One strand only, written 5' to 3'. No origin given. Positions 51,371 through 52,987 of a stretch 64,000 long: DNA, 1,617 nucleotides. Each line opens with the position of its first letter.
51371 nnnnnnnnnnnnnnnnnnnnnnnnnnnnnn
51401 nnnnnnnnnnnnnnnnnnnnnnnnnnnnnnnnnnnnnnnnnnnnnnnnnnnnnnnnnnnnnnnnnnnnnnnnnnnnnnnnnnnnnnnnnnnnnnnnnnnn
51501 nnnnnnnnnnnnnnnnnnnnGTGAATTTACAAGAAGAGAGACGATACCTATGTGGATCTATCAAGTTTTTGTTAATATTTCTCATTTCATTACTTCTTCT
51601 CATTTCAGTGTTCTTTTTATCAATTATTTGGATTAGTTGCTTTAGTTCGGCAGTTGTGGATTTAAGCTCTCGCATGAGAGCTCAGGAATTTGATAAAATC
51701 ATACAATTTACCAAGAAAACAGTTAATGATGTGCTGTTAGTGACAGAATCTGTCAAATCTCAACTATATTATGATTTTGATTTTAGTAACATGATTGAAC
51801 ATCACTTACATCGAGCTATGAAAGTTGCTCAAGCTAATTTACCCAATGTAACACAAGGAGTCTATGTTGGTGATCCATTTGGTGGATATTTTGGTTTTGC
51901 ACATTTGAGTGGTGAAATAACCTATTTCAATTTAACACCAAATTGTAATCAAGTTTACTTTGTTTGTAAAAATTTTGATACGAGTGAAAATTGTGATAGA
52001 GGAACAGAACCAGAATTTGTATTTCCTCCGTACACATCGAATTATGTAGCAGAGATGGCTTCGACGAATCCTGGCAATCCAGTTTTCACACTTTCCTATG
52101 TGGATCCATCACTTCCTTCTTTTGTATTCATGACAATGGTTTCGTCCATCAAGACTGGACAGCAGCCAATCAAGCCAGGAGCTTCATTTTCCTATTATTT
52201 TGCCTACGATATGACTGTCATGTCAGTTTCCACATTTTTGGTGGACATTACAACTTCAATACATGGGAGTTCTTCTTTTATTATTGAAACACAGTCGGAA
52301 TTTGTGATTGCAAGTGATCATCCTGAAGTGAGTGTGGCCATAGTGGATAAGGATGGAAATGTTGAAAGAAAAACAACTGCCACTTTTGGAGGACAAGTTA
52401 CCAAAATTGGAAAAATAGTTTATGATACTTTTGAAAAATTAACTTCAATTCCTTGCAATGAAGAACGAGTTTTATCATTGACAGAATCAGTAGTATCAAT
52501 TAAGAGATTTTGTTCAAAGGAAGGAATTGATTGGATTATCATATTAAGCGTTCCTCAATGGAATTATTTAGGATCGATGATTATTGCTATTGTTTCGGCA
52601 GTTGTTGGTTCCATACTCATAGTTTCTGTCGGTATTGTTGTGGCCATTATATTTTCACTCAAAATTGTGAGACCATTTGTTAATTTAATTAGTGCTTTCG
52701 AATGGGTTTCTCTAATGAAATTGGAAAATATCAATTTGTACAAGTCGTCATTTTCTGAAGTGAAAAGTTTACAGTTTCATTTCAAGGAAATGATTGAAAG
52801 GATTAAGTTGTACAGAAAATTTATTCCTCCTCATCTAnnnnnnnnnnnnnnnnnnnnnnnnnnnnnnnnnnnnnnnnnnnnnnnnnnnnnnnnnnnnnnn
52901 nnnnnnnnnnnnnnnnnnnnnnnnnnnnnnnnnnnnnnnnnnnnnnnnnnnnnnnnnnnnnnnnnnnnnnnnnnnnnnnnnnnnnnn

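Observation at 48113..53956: Tandem pair of receptor-type proteins with a degenerate (probably non-catalytic) class III cyclase homology domain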

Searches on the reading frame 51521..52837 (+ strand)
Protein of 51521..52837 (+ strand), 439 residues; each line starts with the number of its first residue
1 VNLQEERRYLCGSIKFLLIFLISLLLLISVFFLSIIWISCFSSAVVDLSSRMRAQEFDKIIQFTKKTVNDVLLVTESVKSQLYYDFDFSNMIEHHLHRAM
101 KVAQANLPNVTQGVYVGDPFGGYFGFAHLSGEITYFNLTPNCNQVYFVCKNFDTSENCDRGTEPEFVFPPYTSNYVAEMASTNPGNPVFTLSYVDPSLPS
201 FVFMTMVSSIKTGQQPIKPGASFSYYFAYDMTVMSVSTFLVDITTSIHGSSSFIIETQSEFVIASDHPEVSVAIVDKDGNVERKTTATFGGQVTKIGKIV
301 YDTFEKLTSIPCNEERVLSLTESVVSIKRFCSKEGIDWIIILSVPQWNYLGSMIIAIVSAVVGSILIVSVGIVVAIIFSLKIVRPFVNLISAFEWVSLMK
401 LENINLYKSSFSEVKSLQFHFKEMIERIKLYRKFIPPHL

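Call 41: search_solved_structures(query=A5, max_evalue=10, show_alignments=2)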
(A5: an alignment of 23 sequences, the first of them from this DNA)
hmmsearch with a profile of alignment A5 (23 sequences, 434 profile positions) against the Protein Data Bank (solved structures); distinct sequences matched with E-value up to 10: 13.
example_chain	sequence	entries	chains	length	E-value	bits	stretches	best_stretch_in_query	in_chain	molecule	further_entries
5jeq_A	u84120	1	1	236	0.017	17.5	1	347-428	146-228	Nitrate/nitrite sensor protein NarQ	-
5iji_A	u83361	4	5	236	0.017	17.4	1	347-428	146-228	Nitrate/nitrite sensor histidine kinase NarQ | Nitrate/nitrite sensor protein NarQ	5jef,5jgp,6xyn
6yue_A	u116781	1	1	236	0.017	17.4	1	347-428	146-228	Nitrate/nitrite sensor protein NarQ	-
7k5n_A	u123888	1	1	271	0.036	16.4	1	174-249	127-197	Sensor domain-containing diguanylate cyclase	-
3c8c_A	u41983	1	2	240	0.084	15.2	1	178-248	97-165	Methyl-accepting chemotaxis protein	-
5ave_A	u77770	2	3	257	0.095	15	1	179-248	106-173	Methyl-accepting chemotaxis (MCP) signaling domain protein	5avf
6iov_A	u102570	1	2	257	0.098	14.9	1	179-248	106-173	Methyl-accepting chemotaxis (MCP) signaling domain protein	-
4v7e_Cr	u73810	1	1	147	0.57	12.4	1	119-209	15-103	60S ribosomal protein L28E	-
1jc9_A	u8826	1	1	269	0.74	12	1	74-152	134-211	techylectin-5A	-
1f4o_A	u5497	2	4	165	1.9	10.7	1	199-249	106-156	GRANCALCIN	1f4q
8c5v_I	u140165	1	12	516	3.1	10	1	355-392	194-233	Methyl-accepting chemotaxis protein I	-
5ot4_A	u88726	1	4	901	3.5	9.8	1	154-306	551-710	Interaptin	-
6s1k_E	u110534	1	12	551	3.8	9.7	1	355-392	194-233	Methyl-accepting chemotaxis protein I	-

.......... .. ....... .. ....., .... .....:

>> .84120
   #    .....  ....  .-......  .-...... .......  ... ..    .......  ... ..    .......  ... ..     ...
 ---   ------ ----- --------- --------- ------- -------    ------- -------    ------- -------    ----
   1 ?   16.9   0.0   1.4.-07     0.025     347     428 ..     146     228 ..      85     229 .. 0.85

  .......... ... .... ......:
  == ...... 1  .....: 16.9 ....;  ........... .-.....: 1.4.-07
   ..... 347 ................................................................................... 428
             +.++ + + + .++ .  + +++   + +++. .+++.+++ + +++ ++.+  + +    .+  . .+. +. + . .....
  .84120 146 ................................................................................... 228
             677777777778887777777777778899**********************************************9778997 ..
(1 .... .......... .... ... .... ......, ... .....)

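Call 42: predict_structure(alignment_id=A5)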
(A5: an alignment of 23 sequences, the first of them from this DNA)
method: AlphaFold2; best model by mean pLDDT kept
length: 439 residues; sequences in the alignment: 23
mean_pLDDT: 86.6   pTM: 0.74
mean pLDDT of the five models: 86.6, 84.6, 84.3, 83.5, 83.0
residues with pLDDT >= 90: 191; 70-90: 221; 50-70: 20; < 50: 7
segments of 3 or more residues with pLDDT < 50: 1-7
pLDDT, mean of each block of 10 residues (from residue 1): 48 77 89 87 86 91 93 92 66 88 90 92 90 90 91 89 90 86 94 88 93 66 90 92 89 95 91 85 92 94 93 94 94 95 88 82 88 87 83 82 75 83 87 78
secondary structure, 60 per line:
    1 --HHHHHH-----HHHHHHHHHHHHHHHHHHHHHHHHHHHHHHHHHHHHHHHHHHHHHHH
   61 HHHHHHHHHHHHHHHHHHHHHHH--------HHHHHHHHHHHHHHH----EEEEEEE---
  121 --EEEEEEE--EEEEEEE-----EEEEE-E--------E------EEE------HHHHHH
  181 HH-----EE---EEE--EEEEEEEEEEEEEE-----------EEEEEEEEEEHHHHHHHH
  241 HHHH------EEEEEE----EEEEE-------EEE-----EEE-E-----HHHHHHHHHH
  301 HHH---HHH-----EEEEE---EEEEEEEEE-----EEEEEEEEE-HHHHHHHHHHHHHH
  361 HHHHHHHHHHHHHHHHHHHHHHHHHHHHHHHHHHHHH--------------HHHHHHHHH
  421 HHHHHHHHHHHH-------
elements in order: H3-8 H14-83 H92-106 E111-117 E123-129 E132-138 E144-148 E166-168 H175-182 E193-195 E198-211 E223-232 H233-244 E251-256 E261-265 E273-275 E281-283 H291-303 E315-319 E323-331 E337-345 H347-397 H412-432

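Call 44: fold_search(model_id=the predicted structure, library=pdb)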
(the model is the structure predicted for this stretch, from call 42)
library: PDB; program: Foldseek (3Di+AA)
matches with E <= 10: 1229; with E <= 0.001: 97
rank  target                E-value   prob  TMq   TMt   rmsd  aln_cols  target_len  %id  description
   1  9a69_B                2.9e-11  1.00  0.43  0.32   9.9       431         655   12  Integrative model of MCPB-MCPC by crosslinking MS and deep learning (released 2024-09-18)
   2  6fu4_B                1.5e-09  1.00  0.33  0.46   9.3       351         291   10  Ligand binding domain (LBD) of the p. aeruginosa histamine receptor TlpQ (released 2018-05-16)
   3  9a65_B                2.2e-09  1.00  0.45  0.32   8.8       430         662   14  Integrative model of YVAQ-MCPB by crosslinking MS and deep learning (released 2024-09-18)
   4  7prq_A                2.3e-09  1.00  0.33  0.46  13.6       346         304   11  Structure of the ligand binding domain of the PctD (PA4633) chemoreceptor of Pseudomonas aeruginosa PAO1 in complex wi (released 2022-05-11)
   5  7prq_B                3.9e-09  1.00  0.38  0.51  10.9       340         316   11  Structure of the ligand binding domain of the PctD (PA4633) chemoreceptor of Pseudomonas aeruginosa PAO1 in complex wi (released 2022-05-11)
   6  9kp3_A                7.7e-09  1.00  0.32  0.46   9.1       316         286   11  Ligand binding domain of Pseudomonas Aeruginosa PAO1 chemoreceptor TlpQ in complex with MHF (released 2025-11-26)
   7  6fu4_C                1.1e-08  1.00  0.31  0.44   9.5       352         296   11  Ligand binding domain (LBD) of the p. aeruginosa histamine receptor TlpQ (released 2018-05-16)
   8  6fu4_D                1.2e-08  1.00  0.35  0.50   8.8       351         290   12  Ligand binding domain (LBD) of the p. aeruginosa histamine receptor TlpQ (released 2018-05-16)
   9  9heh                  2.1e-08  1.00  0.37  0.55  10.1       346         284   10  Structure of the ligand binding domain of the chemoreceptor MkcA (DSOMK10_RS0100305) of Dickeya solani MK10 in complex w (released 2025-08-06)
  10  6fu4_A                4.1e-08  1.00  0.34  0.47   9.0       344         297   11  Ligand binding domain (LBD) of the p. aeruginosa histamine receptor TlpQ (released 2018-05-16)
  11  3lib_C                4.6e-08  1.00  0.30  0.44  11.5       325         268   13  Crystal Structure of the extracellular domain of the putative histidine kinase mmHK1S-Z3 (released 2010-05-05)
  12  3lib_H                6.1e-08  1.00  0.34  0.51   7.6       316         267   14  Crystal Structure of the extracellular domain of the putative histidine kinase mmHK1S-Z3 (released 2010-05-05)
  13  6d8v                  1.2e-07  1.00  0.31  0.46   9.8       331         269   11  Methyl-accepting Chemotaxis protein X (released 2019-04-17)
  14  3li9                  1.3e-07  1.00  0.33  0.50   9.2       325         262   14  Crystal Structure of the extracellular domain of the putative histidine kinase mmHK1S-Z2 (released 2010-05-05)
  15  3lib_A                2.2e-07  1.00  0.35  0.52   7.6       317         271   13  Crystal Structure of the extracellular domain of the putative histidine kinase mmHK1S-Z3 (released 2010-05-05)
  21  5ave                  8.7e-07  1.00  0.39  0.62   7.5       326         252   13  The ligand binding domain of Mlp37 with serine (released 2016-03-02)
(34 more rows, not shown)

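Call 58: search_protein_families(library=pfam, alignment_id=A5, max_evalue=1)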
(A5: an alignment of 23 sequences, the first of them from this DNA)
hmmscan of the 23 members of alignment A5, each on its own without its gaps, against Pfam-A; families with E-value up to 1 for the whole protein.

A. member 1, seq(439 aa): 0 families

B. families by the number of members that match (of 23 scanned): 19 families
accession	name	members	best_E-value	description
PF22673.2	MCP-like_PDC_1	1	0.0022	Methyl-accepting chemotaxis protein-like, first PDC sensor domain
PF17100.10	NACHT_N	1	0.01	N-terminal domain of NWD NACHT-NTPase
PF09813.14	Coa3_cc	1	0.012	Cytochrome c oxidase assembly factor 3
PF14927.11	Neurensin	1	0.023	Neurensin/Transmembrane protein 74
PF10913.13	DUF2706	1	0.035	Protein of unknown function (DUF2706)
PF21808.2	Dynamin-like_hel_bact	1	0.043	Bacterial dynamin-like protein, helical domain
PF06667.17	PspB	1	0.059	Phage shock protein B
PF02743.24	dCache_1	1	0.086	Cache domain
PF02955.21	GSH-S_ATP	1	0.098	Prokaryotic glutathione synthetase, ATP-grasp domain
PF22453.1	TubZ-like_C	1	0.11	Tubulin/FtsZ-like protein TubZ-like, C-terminal domain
PF02203.21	TarH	1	0.12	Tar ligand binding domain homologue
PF00672.30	HAMP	1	0.15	HAMP domain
PF18281.7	BILBO1_N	1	0.19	BILBO1 N-terminal domain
PF14880.11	COX14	1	0.19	Cytochrome oxidase c assembly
PF13800.11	Sigma_reg_N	1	0.2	Sigma factor regulator N-terminal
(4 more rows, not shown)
